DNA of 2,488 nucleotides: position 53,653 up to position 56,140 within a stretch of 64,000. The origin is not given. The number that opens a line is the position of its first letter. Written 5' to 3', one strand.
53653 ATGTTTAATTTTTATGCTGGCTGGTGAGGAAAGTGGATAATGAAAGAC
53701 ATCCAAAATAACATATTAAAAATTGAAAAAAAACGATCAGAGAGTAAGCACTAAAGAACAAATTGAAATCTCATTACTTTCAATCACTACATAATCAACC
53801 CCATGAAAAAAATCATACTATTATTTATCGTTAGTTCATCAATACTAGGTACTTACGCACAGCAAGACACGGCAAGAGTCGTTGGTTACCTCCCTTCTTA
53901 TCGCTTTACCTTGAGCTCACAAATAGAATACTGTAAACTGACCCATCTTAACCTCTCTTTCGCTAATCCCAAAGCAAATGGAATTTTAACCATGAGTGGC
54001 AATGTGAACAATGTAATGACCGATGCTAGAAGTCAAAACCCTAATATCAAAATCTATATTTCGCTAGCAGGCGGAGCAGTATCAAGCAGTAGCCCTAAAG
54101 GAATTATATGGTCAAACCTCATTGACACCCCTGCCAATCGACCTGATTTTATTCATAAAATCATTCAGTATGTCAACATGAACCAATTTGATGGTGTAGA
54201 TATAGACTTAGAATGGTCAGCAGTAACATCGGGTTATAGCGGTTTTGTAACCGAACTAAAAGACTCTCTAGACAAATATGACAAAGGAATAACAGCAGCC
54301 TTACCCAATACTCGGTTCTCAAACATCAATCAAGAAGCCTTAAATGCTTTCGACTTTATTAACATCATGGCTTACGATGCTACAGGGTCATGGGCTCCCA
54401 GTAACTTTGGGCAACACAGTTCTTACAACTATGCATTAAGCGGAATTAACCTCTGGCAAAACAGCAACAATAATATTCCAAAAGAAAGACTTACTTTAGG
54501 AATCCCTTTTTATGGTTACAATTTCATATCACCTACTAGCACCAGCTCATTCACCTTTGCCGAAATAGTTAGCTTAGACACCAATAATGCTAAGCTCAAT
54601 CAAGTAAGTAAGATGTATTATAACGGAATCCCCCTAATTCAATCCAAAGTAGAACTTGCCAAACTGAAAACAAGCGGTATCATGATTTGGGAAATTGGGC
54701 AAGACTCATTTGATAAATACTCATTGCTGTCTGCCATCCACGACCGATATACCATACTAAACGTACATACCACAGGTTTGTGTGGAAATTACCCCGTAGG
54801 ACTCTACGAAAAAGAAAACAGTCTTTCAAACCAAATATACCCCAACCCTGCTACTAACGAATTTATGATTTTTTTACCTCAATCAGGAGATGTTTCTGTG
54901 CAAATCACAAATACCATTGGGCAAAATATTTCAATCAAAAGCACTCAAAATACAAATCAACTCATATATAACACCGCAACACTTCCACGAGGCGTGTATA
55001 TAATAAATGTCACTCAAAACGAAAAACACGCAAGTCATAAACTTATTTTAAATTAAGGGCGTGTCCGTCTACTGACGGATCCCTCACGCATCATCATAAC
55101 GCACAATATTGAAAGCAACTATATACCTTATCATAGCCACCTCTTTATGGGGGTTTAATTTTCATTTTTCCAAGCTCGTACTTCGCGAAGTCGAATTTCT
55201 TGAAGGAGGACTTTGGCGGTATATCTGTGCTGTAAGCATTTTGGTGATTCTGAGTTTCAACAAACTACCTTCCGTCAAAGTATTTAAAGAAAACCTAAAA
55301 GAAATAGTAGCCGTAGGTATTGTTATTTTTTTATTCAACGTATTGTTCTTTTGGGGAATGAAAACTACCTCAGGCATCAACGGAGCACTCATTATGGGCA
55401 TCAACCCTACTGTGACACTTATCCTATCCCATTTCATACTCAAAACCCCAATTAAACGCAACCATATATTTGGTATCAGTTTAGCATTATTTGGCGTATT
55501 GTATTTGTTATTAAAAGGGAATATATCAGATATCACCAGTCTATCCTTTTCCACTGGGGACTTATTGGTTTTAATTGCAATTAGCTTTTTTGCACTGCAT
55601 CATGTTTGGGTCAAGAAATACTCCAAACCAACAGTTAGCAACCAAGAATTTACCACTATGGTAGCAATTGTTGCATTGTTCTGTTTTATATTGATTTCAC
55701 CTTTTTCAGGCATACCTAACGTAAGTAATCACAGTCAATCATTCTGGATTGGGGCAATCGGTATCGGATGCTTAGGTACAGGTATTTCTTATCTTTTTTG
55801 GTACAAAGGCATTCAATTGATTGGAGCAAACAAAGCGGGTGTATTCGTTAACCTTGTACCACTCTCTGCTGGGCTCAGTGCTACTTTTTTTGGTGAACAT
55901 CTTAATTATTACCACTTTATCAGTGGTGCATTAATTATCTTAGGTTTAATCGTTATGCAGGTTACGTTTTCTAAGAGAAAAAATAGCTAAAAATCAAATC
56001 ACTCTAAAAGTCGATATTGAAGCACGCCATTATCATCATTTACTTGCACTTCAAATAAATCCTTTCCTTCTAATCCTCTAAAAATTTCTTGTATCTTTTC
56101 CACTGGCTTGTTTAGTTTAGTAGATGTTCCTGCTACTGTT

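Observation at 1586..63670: Eight-copy dispersed structured repeat with a covarying closing stem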

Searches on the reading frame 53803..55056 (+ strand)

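Call 13: search_protein_families(library=ncbifam, proteins=[window:53803-55056:+])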
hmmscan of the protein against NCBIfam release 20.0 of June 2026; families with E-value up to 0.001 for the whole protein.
window:53803-55056:+ (417 aa): 4 families
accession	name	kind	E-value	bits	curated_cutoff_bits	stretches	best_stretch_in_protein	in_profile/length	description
TIGR04183.1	Por_Secre_tail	domain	1.8e-12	47.1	23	1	345-416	1-71/72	T9SS type A sorting domain-containing protein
NF038113.1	T9SSA_dep_M36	equivalog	8.9e-10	37.4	885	1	341-417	791-869/869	T9SS-dependent M36 family metallopeptidase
NF052644.1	T9SS_DNase_Rie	equivalog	0.00013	21.4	260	1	351-415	190-249/251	T9SS-dependent surface endonuclease, AS87_RS02955 family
NF052619.1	ChiD_Serratia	equivalog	0.0002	20.5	750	0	73-153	95-166/416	chitinase ChiD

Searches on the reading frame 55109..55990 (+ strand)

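Call 13: search_protein_families(library=ncbifam, proteins=[window:55109-55990:+])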
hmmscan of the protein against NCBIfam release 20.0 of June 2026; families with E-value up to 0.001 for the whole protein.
window:55109-55990:+ (293 aa): 2 families
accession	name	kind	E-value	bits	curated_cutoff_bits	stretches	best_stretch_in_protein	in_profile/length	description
TIGR00950.1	2A78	equivalog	5.2e-23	81.8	230.2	1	14-281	1-264/264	carboxylate/amino acid/amine transporter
NF050091.1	ArAmAcExpYddG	equivalog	7.9e-12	45.3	300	1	8-282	11-281/285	aromatic amino acid exporter YddG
